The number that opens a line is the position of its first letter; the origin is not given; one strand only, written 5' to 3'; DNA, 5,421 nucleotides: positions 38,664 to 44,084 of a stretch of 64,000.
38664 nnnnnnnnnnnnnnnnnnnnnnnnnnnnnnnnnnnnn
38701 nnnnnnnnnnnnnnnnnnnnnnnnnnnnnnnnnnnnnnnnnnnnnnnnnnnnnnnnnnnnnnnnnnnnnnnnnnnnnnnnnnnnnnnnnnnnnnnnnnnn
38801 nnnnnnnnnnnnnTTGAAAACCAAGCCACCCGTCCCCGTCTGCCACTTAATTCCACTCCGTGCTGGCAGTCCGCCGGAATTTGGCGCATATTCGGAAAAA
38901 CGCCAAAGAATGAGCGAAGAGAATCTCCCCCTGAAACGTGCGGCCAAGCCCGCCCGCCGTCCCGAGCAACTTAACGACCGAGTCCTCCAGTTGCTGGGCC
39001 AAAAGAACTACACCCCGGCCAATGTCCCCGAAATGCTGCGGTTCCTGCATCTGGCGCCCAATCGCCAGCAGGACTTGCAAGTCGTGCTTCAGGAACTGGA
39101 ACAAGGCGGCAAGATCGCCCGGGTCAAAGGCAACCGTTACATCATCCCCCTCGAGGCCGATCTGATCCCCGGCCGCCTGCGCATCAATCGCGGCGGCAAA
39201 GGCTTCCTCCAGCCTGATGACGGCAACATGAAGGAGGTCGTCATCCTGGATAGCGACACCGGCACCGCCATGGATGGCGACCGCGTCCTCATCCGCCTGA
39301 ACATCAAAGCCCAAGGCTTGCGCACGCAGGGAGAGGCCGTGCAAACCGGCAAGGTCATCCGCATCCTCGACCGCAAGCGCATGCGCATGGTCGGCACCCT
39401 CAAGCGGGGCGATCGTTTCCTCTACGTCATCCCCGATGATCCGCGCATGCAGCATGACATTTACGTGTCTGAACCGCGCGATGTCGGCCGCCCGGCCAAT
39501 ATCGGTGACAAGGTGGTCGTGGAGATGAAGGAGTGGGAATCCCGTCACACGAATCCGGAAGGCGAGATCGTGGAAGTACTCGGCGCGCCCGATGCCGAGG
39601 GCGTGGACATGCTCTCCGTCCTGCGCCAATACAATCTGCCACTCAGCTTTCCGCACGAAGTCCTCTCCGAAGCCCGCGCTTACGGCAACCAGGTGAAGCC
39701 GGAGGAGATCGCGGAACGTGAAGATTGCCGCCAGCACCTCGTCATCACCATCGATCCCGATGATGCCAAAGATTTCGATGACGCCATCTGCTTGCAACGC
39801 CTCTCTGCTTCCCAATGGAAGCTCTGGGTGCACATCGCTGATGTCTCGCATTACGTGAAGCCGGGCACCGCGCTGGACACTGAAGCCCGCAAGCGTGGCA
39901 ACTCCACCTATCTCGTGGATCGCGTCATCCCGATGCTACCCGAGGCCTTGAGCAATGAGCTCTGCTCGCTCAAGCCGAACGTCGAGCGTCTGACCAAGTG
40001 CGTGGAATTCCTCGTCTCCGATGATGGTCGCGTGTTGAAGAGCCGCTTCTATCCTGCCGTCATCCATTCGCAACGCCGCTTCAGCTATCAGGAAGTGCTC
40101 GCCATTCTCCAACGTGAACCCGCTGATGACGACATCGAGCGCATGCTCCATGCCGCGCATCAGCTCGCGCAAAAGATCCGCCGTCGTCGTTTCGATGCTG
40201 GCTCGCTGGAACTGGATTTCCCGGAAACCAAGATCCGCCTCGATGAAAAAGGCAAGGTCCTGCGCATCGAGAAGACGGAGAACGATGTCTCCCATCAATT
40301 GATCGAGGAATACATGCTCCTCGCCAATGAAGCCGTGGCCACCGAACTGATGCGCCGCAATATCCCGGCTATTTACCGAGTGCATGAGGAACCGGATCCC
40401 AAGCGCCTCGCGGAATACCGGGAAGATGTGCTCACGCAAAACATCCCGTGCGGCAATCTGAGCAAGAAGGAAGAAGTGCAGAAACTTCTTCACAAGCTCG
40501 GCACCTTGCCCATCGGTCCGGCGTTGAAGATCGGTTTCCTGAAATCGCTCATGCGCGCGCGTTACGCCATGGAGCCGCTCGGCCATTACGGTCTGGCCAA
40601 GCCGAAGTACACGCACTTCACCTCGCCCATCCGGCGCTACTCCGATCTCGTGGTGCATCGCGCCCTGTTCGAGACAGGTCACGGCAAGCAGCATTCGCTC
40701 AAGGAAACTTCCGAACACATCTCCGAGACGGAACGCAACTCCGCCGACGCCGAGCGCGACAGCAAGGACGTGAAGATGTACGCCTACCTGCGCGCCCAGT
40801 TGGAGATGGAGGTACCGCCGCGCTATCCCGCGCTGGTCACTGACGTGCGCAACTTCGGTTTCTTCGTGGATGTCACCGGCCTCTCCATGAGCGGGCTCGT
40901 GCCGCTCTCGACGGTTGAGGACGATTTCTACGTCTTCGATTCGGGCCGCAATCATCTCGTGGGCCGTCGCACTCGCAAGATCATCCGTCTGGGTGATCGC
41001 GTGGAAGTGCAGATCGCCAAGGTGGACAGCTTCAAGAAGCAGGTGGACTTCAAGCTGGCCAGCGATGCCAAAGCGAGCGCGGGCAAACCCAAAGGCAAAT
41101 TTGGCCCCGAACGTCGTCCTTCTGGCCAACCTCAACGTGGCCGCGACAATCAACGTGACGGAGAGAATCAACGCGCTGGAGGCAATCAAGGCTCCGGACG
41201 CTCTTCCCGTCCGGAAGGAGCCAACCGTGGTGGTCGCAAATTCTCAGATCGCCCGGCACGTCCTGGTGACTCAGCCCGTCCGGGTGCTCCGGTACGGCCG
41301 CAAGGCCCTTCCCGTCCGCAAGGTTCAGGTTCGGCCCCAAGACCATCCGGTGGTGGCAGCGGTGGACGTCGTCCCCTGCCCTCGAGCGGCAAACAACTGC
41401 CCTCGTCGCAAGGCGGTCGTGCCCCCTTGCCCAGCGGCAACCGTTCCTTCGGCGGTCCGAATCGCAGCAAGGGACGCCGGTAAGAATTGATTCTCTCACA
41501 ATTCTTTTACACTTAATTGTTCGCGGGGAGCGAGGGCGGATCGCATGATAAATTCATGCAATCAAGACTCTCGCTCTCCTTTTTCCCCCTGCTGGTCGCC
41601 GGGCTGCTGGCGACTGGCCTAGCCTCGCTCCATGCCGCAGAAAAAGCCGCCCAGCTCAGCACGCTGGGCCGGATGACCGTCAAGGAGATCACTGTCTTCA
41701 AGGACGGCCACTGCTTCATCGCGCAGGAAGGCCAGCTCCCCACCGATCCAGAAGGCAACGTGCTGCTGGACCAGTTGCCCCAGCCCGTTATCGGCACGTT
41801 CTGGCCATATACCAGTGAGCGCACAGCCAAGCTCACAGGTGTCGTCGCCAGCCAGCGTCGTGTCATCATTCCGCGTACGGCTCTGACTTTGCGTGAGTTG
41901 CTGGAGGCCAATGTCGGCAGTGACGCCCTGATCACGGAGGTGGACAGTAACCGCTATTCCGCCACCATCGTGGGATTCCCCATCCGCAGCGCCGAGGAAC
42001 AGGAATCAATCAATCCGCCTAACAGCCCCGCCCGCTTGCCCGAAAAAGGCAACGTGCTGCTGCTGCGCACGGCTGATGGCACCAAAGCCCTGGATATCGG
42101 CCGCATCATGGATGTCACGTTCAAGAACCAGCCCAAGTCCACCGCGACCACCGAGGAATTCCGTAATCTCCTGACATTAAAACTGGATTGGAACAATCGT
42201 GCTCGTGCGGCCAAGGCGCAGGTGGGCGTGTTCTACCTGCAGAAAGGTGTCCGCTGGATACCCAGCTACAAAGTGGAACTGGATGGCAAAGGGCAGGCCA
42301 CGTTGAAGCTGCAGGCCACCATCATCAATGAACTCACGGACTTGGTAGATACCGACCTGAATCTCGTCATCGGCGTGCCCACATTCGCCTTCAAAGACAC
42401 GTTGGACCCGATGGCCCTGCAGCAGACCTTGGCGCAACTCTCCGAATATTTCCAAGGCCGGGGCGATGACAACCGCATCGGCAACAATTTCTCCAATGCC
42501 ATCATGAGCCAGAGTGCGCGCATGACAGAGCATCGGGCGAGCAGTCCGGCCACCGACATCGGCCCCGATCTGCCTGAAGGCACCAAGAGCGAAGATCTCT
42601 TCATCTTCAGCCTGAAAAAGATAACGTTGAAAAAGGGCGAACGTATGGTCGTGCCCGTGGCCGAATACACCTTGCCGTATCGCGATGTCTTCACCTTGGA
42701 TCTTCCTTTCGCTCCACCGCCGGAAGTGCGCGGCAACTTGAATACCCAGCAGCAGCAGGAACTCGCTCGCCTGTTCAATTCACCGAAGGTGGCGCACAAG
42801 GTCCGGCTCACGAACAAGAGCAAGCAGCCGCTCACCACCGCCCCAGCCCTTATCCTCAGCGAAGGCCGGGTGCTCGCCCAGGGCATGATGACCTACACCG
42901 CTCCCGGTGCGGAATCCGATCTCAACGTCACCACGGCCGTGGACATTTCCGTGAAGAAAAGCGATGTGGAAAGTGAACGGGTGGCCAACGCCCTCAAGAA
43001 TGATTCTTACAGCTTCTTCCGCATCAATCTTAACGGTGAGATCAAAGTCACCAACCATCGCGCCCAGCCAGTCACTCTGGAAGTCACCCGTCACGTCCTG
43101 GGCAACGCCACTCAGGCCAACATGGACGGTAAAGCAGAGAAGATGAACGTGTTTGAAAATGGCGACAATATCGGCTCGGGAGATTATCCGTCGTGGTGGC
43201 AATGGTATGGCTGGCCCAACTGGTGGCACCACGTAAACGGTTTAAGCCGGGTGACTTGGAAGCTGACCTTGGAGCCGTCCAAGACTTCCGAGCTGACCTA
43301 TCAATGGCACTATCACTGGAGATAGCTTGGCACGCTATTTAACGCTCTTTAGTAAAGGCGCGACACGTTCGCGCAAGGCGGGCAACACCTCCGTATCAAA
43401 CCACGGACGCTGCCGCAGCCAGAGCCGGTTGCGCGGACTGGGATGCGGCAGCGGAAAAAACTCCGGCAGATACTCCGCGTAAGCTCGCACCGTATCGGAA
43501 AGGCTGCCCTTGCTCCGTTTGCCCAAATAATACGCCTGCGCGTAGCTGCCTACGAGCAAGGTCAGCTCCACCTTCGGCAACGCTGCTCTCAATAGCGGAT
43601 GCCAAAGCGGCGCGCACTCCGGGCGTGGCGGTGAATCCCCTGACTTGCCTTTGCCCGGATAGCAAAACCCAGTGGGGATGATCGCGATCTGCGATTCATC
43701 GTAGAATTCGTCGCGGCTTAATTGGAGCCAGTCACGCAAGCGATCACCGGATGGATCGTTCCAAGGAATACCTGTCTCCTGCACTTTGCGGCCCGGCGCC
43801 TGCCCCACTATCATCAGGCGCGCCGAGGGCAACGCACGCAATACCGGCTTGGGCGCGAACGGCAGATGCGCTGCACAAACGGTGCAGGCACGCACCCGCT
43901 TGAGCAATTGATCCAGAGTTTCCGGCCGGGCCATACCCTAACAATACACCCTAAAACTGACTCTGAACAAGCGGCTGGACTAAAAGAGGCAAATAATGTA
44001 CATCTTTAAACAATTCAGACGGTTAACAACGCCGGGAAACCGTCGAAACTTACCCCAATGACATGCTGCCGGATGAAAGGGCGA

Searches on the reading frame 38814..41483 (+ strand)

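Call 21: search_protein_families(library=pfam, proteins=[window:38814-41483:+], max_evalue=0.001)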
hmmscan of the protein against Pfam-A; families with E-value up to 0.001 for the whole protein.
window:38814-41483:+ (889 aa): 6 families
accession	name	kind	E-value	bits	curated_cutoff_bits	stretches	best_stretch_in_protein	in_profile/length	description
PF00773.25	RNB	-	2.9e-111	372.3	29.3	1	302-618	1-320/326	RNB domain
PF17876.7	CSD2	-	7.7e-28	96.8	26.2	1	204-280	1-74/74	Cold shock domain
PF08206.17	OB_RNB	-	4.2e-16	58.8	24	1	120-176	1-56/58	Ribonuclease B OB domain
PF00575.29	S1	-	1.5e-08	35.3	22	1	672-746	9-71/74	S1 RNA binding domain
PF25049.1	OB_HELZ2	-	9.8e-05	22.6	29.3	0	148-189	52-89/90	3'-5' exoribonuclease HELZ2, OB-fold domain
PF17849.7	OB_Dis3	-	0.00074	20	22.8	0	233-273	36-76/77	Dis3-like cold-shock domain 2 (CSD2)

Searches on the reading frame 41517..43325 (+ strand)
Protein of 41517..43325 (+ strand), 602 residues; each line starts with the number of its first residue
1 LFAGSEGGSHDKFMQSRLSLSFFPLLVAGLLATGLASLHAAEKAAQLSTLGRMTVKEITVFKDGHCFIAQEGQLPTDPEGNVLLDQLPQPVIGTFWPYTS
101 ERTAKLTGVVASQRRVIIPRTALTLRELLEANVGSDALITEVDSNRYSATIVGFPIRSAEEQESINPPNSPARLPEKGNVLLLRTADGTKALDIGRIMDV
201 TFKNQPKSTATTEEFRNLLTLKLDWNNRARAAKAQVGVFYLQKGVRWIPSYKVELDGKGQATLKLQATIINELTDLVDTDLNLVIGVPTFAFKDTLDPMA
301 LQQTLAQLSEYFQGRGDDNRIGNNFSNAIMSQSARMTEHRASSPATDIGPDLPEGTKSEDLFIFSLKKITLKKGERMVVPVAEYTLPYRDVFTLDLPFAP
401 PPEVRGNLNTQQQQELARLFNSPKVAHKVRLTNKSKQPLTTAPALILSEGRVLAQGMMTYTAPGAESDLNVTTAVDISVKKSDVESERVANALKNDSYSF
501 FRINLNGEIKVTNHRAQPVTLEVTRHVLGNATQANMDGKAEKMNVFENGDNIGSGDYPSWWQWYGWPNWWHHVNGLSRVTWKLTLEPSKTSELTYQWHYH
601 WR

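Call 21: search_protein_families(library=pfam, proteins=[window:41517-43325:+], max_evalue=0.001)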
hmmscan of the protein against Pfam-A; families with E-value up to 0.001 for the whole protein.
window:41517-43325:+ (602 aa): 1 family
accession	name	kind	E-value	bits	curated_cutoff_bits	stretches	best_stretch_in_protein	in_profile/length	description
PF13598.12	DUF4139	-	7.7e-05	22.9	31.8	1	238-599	3-201/205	Domain of unknown function (DUF4139)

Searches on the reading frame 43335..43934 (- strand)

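Call 67: search_protein_families(library=pfam, proteins=[window:43335-43934:-], max_evalue=0.001)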
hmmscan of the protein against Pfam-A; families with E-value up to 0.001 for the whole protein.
window:43335-43934:- (199 aa): 1 family
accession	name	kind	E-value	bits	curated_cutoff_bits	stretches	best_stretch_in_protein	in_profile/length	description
PF03167.25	UDG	-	6.1e-25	88.4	24.3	1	36-188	6-141/141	Uracil DNA glycosylase superfamily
